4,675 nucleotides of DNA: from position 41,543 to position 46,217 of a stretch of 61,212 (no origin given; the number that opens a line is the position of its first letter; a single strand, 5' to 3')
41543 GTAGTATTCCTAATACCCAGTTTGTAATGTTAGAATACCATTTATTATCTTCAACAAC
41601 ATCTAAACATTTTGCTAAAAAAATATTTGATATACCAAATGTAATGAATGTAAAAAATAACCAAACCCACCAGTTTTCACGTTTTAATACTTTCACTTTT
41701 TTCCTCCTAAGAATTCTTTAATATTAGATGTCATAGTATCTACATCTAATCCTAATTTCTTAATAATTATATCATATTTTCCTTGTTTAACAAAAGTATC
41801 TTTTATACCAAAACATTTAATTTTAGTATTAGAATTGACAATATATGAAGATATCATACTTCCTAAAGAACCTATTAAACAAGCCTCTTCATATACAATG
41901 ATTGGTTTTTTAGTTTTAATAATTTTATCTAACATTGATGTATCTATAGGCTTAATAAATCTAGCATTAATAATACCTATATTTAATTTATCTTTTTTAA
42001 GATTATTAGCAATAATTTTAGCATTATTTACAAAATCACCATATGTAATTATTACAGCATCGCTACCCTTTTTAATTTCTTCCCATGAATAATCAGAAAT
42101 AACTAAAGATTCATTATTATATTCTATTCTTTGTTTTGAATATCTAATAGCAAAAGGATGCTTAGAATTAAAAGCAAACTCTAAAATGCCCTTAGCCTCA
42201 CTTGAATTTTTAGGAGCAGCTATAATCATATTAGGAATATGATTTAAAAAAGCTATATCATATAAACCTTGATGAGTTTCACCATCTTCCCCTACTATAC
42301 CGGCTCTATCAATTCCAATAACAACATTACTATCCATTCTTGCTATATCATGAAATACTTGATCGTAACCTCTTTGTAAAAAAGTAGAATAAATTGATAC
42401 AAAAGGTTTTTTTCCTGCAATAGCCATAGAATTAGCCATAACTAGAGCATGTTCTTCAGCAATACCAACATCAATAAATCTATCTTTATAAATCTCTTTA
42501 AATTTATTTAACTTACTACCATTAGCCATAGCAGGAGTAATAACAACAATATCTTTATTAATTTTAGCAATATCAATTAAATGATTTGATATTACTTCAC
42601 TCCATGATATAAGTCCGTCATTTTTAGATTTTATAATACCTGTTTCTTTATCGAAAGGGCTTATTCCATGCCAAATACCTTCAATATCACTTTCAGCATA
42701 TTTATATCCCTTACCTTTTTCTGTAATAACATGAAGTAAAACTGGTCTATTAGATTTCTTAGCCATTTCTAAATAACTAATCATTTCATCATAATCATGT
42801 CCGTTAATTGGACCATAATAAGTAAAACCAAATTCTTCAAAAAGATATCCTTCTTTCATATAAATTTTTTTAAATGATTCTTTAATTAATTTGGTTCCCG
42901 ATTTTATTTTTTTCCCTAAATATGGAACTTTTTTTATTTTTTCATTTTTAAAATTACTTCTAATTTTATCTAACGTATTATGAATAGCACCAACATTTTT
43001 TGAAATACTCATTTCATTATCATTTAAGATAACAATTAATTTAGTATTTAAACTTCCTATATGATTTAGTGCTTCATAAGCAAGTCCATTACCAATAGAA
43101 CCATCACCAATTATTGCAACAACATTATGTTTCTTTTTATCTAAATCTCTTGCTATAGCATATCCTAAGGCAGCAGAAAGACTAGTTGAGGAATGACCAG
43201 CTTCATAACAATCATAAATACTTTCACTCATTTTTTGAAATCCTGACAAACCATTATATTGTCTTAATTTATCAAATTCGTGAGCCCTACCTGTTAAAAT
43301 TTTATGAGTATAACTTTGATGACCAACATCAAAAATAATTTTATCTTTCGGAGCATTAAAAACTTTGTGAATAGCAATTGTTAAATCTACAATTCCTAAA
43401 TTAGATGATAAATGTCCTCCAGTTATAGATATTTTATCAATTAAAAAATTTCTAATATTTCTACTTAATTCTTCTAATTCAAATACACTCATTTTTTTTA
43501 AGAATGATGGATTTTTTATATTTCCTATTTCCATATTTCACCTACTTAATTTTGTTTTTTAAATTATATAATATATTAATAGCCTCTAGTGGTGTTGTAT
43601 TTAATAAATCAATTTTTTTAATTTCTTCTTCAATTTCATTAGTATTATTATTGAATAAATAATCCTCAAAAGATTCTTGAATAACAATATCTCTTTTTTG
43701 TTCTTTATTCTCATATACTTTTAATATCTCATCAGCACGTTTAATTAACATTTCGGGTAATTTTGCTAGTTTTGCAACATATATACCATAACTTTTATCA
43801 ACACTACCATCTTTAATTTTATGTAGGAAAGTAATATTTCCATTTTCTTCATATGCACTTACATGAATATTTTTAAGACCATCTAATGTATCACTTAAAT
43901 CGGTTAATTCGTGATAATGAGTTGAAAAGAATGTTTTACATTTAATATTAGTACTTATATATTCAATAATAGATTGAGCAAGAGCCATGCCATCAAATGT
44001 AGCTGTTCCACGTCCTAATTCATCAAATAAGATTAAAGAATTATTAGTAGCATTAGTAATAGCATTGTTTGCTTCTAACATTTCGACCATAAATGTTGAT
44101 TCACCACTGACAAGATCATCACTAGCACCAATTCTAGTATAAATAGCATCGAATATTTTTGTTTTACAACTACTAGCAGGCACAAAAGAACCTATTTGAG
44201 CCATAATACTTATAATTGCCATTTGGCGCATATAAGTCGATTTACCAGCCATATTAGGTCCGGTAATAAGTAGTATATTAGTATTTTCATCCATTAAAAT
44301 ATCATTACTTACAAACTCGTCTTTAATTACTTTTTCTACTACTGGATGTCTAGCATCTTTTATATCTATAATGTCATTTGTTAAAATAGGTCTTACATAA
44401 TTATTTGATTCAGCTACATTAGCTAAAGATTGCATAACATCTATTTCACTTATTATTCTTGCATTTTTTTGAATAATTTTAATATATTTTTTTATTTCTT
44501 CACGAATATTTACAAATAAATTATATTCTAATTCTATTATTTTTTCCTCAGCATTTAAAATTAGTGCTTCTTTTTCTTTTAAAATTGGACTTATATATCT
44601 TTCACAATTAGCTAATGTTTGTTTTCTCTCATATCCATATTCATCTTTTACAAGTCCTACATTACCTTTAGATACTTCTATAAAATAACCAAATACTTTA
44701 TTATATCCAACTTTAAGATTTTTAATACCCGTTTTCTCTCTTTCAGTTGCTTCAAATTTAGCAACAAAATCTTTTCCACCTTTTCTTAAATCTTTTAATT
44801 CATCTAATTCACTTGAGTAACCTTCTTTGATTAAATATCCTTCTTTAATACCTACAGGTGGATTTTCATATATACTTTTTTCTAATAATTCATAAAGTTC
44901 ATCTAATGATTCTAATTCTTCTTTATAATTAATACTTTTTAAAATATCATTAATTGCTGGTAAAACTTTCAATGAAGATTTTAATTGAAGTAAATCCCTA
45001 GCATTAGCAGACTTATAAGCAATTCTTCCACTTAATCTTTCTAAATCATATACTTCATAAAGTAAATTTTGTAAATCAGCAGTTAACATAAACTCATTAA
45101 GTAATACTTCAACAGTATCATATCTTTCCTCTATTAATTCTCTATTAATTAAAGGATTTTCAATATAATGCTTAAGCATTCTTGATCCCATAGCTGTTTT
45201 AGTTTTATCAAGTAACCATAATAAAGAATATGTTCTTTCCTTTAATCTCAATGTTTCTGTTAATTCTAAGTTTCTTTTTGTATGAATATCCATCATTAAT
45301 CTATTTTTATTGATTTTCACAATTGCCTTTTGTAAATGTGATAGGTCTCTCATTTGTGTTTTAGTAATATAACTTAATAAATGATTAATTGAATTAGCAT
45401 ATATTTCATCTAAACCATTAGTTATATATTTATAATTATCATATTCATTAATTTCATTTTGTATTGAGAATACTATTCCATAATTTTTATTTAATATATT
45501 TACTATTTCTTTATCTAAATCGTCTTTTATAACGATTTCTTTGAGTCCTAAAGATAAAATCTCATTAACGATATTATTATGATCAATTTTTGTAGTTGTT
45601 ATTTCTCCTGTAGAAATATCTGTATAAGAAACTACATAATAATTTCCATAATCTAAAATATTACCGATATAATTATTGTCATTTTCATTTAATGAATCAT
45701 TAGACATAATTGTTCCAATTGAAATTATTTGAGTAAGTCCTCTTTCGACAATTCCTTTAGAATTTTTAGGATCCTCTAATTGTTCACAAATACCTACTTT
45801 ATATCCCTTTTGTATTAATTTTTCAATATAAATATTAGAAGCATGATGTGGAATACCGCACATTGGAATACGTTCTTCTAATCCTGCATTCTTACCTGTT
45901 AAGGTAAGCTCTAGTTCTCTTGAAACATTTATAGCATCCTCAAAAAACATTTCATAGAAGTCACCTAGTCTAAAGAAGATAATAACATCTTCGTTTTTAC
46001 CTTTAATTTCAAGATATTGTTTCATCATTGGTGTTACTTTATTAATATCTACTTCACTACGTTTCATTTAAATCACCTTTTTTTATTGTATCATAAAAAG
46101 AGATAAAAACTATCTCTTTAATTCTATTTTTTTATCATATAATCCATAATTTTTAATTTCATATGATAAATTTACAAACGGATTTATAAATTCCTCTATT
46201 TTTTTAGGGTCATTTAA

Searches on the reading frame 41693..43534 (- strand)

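Call 101: search_protein_families(library=pfam, proteins=[window:41693-43534:-], max_evalue=0.0001)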
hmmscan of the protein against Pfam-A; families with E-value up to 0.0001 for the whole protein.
window:41693-43534:- (613 aa): 7 families
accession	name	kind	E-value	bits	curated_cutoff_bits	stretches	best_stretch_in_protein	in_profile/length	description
PF13292.11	DXP_synthase_N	-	3.5e-109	364.8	21.2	1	5-271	3-274/274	1-deoxy-D-xylulose-5-phosphate synthase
PF02779.29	Transket_pyr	-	1.2e-41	142.6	27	1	309-469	3-171/174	Transketolase, pyrimidine binding domain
PF02780.25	Transketolase_C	-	1.6e-21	77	25.9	1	484-600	3-123/124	Transketolase, C-terminal domain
PF17147.9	PFOR_II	-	1.1e-07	32.6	27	1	492-563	2-73/102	Pyruvate:ferredoxin oxidoreductase core domain II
PF00456.26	Transketolase_N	-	2.6e-06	27.1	22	0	27-184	9-194/334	Transketolase, thiamine diphosphate binding domain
PF02775.26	TPP_enzyme_C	-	1.3e-05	25.5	21.9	1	109-175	24-84/151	Thiamine pyrophosphate enzyme, C-terminal TPP binding domain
PF00676.26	E1_dh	-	3.3e-05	23.4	22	1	114-179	104-167/300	Dehydrogenase E1 component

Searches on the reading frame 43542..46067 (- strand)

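Call 101: search_protein_families(library=pfam, proteins=[window:43542-46067:-], max_evalue=0.0001)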
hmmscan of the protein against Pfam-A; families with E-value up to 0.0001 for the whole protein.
window:43542-46067:- (841 aa): 5 families
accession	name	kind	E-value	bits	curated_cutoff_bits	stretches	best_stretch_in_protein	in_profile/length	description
PF00488.27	MutS_V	-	2.6e-81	272.6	30.2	1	600-783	2-185/188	MutS domain V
PF05192.23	MutS_III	-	1.4e-52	179.3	34.1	1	262-549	1-194/194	MutS domain III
PF01624.25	MutS_I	-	2.2e-43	147.5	20.6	1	12-123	1-112/113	MutS domain I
PF05190.23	MutS_IV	-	2.5e-26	92.2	22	1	416-509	1-92/92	MutS family domain IV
PF05188.22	MutS_II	-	3.1e-09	37.7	25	1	133-246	2-133/133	MutS domain II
